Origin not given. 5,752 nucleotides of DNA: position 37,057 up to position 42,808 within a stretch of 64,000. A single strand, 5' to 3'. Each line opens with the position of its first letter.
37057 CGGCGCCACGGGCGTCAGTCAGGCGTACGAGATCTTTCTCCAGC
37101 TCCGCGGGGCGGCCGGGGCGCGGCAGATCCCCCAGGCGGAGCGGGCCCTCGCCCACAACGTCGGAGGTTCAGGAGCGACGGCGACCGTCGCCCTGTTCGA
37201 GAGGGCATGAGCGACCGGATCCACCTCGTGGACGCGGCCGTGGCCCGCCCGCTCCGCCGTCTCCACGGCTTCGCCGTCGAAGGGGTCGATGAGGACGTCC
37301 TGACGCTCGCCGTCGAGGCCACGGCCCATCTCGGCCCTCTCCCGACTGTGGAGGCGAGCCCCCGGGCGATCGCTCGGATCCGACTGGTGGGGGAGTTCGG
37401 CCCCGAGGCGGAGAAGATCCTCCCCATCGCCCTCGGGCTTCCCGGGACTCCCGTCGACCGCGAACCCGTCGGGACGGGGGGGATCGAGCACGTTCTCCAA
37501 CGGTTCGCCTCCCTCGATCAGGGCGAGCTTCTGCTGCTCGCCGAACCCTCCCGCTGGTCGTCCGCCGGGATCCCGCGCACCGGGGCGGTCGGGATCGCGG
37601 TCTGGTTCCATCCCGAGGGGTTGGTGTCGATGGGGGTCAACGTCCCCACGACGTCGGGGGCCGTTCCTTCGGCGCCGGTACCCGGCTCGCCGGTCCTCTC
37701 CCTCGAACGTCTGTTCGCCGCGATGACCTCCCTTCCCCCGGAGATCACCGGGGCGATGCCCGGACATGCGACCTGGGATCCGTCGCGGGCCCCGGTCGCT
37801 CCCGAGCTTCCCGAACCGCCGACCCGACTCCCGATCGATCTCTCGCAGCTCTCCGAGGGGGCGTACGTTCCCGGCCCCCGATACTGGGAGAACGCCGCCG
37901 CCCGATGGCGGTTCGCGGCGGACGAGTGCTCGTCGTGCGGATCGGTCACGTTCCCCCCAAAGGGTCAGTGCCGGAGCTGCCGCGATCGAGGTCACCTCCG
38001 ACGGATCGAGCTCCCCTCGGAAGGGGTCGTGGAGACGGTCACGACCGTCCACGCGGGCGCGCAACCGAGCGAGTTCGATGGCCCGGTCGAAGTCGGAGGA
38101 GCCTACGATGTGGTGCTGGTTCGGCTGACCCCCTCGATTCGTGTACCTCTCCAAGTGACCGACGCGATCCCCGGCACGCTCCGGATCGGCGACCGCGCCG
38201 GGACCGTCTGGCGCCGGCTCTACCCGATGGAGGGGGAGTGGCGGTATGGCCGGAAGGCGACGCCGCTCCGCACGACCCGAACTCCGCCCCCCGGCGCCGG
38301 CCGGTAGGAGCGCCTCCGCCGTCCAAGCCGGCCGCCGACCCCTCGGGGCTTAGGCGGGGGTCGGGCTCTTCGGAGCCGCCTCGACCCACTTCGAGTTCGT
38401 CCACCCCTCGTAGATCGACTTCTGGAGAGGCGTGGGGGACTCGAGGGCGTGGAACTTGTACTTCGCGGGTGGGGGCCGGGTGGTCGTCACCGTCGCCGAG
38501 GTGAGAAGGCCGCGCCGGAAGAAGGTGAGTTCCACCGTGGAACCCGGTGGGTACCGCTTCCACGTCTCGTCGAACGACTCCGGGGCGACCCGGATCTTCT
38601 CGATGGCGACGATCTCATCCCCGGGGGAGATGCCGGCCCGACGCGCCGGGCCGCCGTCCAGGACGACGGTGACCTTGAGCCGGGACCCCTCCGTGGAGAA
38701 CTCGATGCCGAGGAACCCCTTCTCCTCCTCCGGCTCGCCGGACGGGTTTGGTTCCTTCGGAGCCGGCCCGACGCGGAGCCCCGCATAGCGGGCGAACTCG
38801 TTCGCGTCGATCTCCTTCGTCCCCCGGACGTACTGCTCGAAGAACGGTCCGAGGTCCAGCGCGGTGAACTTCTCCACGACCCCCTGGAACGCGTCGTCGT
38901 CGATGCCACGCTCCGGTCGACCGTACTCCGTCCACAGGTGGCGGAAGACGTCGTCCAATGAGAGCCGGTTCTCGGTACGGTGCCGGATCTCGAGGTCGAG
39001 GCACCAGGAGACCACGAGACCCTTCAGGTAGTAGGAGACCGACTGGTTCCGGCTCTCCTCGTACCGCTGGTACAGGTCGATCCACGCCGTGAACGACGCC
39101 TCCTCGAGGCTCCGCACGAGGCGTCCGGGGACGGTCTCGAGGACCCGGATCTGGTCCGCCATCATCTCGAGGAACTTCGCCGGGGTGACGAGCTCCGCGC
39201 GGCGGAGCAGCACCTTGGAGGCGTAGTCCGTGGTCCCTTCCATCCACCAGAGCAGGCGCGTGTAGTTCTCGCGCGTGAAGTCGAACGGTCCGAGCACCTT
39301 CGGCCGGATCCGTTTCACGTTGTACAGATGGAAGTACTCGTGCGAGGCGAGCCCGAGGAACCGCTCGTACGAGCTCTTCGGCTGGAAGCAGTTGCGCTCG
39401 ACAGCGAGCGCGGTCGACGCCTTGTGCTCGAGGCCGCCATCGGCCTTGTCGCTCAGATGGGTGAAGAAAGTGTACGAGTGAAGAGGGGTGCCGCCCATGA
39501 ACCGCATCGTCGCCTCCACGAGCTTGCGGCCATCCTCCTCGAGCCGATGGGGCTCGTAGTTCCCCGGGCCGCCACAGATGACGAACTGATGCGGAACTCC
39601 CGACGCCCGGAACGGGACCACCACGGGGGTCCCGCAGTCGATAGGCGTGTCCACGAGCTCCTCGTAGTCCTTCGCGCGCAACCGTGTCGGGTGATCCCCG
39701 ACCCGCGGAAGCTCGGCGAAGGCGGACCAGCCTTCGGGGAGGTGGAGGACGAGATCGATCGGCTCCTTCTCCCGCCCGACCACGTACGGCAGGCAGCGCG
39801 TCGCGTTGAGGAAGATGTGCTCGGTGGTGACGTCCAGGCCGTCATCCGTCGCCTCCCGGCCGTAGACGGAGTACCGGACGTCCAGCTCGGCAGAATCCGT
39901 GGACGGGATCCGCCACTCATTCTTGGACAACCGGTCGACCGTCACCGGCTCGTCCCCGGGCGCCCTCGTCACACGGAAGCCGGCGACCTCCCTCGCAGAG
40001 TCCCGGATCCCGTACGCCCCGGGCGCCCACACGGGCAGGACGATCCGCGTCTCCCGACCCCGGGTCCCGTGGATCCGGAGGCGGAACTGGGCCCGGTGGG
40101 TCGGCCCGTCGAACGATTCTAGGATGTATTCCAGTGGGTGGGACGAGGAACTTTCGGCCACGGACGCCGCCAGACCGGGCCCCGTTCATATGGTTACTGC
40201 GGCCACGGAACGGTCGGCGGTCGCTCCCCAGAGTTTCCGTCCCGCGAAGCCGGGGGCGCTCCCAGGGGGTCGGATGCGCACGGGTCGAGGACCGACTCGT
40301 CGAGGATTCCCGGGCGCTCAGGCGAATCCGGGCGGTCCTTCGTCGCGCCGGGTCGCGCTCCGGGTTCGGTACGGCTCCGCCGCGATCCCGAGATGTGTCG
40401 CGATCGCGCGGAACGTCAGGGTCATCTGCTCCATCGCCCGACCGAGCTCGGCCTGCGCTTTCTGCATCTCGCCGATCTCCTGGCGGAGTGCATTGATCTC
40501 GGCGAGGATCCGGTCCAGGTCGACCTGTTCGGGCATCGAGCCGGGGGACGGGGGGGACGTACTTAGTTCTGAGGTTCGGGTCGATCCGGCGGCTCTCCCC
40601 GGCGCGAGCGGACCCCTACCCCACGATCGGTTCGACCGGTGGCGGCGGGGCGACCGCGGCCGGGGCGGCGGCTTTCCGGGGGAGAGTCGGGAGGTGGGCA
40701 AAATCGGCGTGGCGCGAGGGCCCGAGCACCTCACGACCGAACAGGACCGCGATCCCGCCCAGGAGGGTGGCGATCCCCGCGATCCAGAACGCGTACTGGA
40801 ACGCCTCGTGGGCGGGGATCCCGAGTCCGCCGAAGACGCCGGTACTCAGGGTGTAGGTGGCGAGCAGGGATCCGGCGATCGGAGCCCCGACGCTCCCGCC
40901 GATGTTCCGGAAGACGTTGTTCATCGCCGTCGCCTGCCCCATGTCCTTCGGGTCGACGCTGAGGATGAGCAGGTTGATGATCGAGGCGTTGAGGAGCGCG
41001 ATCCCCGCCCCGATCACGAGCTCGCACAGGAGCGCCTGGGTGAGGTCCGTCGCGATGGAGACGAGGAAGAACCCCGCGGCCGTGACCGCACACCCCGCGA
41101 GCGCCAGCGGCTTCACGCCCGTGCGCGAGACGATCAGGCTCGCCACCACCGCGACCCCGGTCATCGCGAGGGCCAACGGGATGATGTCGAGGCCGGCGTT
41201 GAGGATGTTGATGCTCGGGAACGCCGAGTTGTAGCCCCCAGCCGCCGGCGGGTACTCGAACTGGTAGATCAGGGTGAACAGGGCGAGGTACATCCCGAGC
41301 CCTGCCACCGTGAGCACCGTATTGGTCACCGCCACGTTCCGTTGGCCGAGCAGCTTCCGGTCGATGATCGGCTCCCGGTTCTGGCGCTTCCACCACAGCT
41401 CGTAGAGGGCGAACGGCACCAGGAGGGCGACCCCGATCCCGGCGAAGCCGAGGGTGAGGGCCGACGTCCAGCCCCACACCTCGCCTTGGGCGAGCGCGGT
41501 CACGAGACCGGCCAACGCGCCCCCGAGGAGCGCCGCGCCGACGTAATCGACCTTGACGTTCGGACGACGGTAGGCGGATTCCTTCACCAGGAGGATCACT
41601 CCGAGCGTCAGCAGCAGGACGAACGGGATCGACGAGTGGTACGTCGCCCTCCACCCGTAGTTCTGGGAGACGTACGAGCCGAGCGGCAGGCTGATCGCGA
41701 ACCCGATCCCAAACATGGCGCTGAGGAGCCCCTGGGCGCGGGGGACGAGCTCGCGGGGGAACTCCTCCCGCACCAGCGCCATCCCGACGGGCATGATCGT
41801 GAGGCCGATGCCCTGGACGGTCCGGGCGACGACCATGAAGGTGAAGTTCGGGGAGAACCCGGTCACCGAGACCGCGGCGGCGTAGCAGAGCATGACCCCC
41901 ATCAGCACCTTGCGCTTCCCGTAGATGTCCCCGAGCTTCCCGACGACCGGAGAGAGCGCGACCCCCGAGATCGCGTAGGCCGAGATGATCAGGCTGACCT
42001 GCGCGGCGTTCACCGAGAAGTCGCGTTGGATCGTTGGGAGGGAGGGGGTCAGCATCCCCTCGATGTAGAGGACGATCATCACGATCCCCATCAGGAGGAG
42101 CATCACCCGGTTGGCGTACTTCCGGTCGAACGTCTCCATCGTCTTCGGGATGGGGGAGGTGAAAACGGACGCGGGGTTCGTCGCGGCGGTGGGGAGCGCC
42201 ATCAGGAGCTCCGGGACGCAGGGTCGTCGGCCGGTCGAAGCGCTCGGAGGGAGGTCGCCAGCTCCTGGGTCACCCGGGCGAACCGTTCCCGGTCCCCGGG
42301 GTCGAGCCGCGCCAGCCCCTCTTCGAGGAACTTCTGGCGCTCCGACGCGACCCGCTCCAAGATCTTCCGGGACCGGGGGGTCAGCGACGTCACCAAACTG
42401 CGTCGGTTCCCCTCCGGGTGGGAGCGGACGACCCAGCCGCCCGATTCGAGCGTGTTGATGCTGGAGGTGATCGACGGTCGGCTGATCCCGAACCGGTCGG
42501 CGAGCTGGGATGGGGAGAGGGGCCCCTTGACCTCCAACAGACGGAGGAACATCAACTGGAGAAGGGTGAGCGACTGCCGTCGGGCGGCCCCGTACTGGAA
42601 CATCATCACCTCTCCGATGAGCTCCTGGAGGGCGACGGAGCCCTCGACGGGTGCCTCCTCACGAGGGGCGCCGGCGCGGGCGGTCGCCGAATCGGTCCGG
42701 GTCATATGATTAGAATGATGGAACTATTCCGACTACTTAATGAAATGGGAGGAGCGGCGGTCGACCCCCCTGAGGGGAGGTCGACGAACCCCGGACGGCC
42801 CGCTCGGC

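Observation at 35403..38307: Divergent ubiX / thiolase pair sharing one palindromic TATA; thiolase partner is a DUF35 protein fused to a Cys-less HMGCS-like N-terminal remnant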

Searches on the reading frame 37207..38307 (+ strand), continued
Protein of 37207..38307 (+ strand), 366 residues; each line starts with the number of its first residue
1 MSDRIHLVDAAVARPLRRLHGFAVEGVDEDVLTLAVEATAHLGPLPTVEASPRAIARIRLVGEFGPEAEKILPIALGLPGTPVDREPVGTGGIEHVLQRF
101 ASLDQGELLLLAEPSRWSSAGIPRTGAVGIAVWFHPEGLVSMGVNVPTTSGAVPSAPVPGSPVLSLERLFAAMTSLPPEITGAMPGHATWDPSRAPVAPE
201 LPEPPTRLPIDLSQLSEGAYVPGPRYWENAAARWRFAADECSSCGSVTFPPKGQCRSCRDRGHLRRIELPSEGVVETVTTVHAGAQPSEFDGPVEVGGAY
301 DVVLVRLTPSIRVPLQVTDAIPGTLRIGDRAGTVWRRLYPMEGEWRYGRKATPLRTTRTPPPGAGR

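Call 46: find_encoding_contigs(protein=P0058, flank=10000, max_places=1)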
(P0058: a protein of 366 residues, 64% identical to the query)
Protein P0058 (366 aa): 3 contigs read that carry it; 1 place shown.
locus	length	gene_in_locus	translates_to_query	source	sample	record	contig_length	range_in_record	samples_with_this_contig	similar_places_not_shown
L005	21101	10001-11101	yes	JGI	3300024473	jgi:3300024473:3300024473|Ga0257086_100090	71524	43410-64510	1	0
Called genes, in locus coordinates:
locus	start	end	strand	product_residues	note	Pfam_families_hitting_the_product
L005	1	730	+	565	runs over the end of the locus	PF03814:KdpA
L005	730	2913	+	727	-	PF00122:E1-E2_ATPase, PF00702:Hydrolase, PF12710:HAD (weak)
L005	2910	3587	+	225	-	PF02669:KdpC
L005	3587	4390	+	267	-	PF00582:Usp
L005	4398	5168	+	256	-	PF00590:TP_methylase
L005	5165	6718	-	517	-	-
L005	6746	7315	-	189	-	PF00117:GATase, PF07722:Peptidase_C26 (weak)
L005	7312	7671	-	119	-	-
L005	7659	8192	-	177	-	-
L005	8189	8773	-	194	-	PF02441:Flavoprotein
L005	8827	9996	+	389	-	PF00108:Thiolase_N, PF08545:ACP_syn_III (faint), PF22691:Thiolase_C_1, PF02803:Thiolase_C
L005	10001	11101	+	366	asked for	-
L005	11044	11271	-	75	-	-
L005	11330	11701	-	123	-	-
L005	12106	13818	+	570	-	PF23545:Zn_ribbon_HMPTM, PF04055:Radical_SAM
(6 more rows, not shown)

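Call 47: find_related_loci(query=A2, collection=genome_contigs, flank=10000)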
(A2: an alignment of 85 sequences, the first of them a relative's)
Query A2 (366 aa) in genome_contigs; peptide patterns used: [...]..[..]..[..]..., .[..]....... (x = any residue, [..] = any of these).
163 stretches matched a pattern; 141 encode a relative of the query (tblastn E <= 1e-3); the best 80 are kept; 80 distinct loci.
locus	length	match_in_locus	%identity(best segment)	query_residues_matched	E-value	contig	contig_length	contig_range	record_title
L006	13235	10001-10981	42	18-352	2e-57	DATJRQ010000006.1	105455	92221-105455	MAG TPA_asm: Thermoplasmata archaeon isolate SMAG_U14971 k141_3827276, whole genome shotgun sequence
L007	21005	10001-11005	41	6-354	5e-57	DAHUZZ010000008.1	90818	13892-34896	MAG TPA_asm: Thermoplasmata archaeon isolate clean1690 NODE_8_length_90818_cov_10.005036, whole genome shotgun sequence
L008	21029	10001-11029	40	7-356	9e-53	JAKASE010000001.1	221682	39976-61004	MAG: Thermoplasmata archaeon isolate YP1.bin27 NODE_53_length_221682_cov_16.343287, whole genome shotgun sequence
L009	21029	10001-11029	40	5-356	1e-52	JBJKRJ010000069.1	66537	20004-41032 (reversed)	MAG: Thermoplasmata archaeon isolate Bin_56 S1Ck127_503851_flag_0_multi_21.9968_len_66537, whole genome shotgun sequence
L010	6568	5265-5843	49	150-353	2e-52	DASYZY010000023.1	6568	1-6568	MAG TPA_asm: Thermoplasmata archaeon isolate SMAG_U6374 k141_96159, whole genome shotgun sequence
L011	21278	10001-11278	58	7-354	7e-52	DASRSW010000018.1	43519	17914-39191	MAG TPA_asm: Thermoplasmata archaeon isolate SMAG_U6346 k141_322117, whole genome shotgun sequence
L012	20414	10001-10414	64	215-351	4e-50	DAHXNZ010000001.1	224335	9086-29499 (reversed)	MAG TPA_asm: Thermoplasmata archaeon isolate clean313 NODE_1_length_224335_cov_21.189654, whole genome shotgun sequence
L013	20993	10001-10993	38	7-363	1e-49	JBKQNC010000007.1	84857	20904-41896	MAG: Thermoplasmata archaeon isolate LASAr3G3H3I__bin_2 LASAr3G3H3I_000000065567, whole genome shotgun sequence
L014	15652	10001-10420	60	215-354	4e-49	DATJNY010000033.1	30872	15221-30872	MAG TPA_asm: Thermoplasmata archaeon isolate SMAG_U14873 k141_1109055, whole genome shotgun sequence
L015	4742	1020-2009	40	8-354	4e-49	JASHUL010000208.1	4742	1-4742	MAG: Thermoplasmata archaeon isolate JOPF178 JOPF_A141_contig_96087, whole genome shotgun sequence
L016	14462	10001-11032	36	7-364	7e-49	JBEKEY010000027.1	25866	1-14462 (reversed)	MAG: Thermoplasmata archaeon isolate SPRUCE 217 SPRUCE_217_27, whole genome shotgun sequence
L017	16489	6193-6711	55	182-353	1e-48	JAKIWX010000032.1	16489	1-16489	MAG: Thermoplasmata archaeon isolate SubAcS15-67 SubAcS15-67_32, whole genome shotgun sequence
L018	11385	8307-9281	39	20-354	4e-48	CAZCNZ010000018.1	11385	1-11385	MAG TPA_asm: uncultured Thermoplasmatales archaeon isolate SRP140028_co1_523 genome assembly, contig: k141_5880626, whol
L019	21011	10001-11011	39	5-356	3e-48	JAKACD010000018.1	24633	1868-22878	MAG: Thermoplasmata archaeon isolate WH2.bin83 NODE_3331_length_24633_cov_6.045417, whole genome shotgun sequence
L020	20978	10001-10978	39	19-353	3e-48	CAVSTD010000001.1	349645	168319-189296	MAG: uncultured Thermoplasmata archaeon isolate MFD09222.bin.2.158 genome assembly, contig: contig_113660, whole genome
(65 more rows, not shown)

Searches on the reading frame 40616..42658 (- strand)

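Call 50: search_protein_families(library=pfam, proteins=[window:40616-42658:-], max_evalue=0.001)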
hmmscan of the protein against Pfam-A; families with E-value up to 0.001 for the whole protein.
window:40616-42658:- (680 aa): 3 families
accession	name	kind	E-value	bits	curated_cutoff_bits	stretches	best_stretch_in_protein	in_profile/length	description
PF07690.21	MFS_1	-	4.4e-53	180.8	33.4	2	190-592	2-347/347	Major Facilitator Superfamily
PF00083.30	Sugar_tr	-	7e-09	35.5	22.3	1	217-361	44-194/452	Sugar (and other) transporter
PF03137.26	OATP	-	5.1e-05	22.2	25.8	1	187-274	4-90/545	Organic Anion Transporter Polypeptide (OATP) family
